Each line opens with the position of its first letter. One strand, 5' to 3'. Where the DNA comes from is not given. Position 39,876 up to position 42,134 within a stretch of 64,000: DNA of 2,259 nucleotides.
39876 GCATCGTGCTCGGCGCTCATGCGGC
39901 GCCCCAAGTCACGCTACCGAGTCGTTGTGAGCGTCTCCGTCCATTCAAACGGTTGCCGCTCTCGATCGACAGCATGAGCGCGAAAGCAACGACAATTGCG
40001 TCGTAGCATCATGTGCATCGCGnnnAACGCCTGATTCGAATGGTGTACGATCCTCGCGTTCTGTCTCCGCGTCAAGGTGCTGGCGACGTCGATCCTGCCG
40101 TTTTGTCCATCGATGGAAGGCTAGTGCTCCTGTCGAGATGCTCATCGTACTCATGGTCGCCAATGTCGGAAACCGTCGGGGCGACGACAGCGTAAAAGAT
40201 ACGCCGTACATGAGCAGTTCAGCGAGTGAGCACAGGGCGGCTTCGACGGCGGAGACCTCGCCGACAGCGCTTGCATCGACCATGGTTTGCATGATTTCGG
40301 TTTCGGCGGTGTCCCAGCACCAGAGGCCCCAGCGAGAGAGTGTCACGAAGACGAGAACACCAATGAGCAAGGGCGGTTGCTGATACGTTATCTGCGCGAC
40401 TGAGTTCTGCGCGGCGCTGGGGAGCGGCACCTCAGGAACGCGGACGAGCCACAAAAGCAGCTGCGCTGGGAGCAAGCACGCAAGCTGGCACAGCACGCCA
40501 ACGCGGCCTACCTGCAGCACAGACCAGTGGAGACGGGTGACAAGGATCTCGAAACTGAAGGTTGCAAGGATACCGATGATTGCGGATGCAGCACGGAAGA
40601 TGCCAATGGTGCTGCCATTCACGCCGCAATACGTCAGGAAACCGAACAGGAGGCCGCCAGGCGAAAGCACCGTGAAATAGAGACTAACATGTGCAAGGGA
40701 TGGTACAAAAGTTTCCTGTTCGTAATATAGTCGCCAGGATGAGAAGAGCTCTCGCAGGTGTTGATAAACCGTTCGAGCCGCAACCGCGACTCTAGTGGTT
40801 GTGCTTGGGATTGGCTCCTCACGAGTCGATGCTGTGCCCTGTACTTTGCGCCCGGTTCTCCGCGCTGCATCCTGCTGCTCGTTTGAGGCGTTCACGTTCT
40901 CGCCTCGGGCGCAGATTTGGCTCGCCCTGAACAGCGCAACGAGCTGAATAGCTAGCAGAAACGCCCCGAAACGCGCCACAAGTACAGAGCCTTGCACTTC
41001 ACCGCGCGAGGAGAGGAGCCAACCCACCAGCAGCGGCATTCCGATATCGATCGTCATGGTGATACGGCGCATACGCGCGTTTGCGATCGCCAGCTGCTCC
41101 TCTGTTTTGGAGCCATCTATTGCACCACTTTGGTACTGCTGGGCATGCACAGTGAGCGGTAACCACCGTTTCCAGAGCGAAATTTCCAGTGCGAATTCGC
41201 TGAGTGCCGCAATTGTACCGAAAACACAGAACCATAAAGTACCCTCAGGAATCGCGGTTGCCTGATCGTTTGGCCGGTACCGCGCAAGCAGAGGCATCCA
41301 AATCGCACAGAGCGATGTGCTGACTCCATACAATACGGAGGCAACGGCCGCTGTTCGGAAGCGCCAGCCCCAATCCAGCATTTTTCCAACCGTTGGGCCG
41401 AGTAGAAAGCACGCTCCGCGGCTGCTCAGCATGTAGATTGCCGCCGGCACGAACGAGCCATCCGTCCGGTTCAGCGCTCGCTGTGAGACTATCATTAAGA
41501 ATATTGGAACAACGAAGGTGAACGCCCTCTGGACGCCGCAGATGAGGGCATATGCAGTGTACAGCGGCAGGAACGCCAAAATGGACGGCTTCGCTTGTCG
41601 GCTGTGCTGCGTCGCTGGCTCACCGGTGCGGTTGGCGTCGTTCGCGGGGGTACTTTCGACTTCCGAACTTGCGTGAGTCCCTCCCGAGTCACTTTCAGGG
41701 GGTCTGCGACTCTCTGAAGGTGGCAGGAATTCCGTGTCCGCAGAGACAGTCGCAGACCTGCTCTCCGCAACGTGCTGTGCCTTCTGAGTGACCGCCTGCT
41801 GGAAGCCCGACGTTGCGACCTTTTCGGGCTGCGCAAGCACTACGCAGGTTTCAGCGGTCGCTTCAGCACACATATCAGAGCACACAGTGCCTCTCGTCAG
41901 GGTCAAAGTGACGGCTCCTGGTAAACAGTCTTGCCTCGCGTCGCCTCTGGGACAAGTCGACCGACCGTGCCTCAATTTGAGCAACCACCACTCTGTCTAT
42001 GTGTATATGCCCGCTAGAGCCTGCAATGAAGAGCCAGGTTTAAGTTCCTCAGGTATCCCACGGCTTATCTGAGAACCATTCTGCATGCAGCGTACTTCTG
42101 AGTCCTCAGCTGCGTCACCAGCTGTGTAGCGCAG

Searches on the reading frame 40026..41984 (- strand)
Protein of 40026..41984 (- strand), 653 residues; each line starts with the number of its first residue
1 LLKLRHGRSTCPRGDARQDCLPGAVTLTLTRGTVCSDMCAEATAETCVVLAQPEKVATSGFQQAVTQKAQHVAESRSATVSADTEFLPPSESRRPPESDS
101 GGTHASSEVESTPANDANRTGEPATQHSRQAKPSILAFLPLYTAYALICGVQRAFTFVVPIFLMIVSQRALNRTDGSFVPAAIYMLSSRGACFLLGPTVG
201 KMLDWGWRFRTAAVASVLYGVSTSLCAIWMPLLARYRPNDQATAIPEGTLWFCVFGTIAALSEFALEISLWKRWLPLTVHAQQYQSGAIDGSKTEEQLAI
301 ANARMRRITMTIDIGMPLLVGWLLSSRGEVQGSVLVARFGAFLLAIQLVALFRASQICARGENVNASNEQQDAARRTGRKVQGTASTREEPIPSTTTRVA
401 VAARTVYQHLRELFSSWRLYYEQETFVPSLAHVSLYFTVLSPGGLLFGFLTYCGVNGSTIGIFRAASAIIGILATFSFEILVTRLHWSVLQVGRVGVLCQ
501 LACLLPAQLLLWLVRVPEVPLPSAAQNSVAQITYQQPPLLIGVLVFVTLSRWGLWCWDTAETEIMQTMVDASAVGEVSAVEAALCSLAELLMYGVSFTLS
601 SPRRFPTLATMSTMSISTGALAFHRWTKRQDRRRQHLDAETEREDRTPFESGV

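Call 49: search_protein_families(library=pfam, proteins=[window:40026-41984:-], max_evalue=0.00001)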
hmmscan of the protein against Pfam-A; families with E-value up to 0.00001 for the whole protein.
window:40026-41984:- (653 aa): 1 family
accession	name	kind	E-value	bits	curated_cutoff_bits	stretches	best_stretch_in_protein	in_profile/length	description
PF06963.18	FPN1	-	4e-58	197.5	24.6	1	139-616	5-430/430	Ferroportin1 (FPN1)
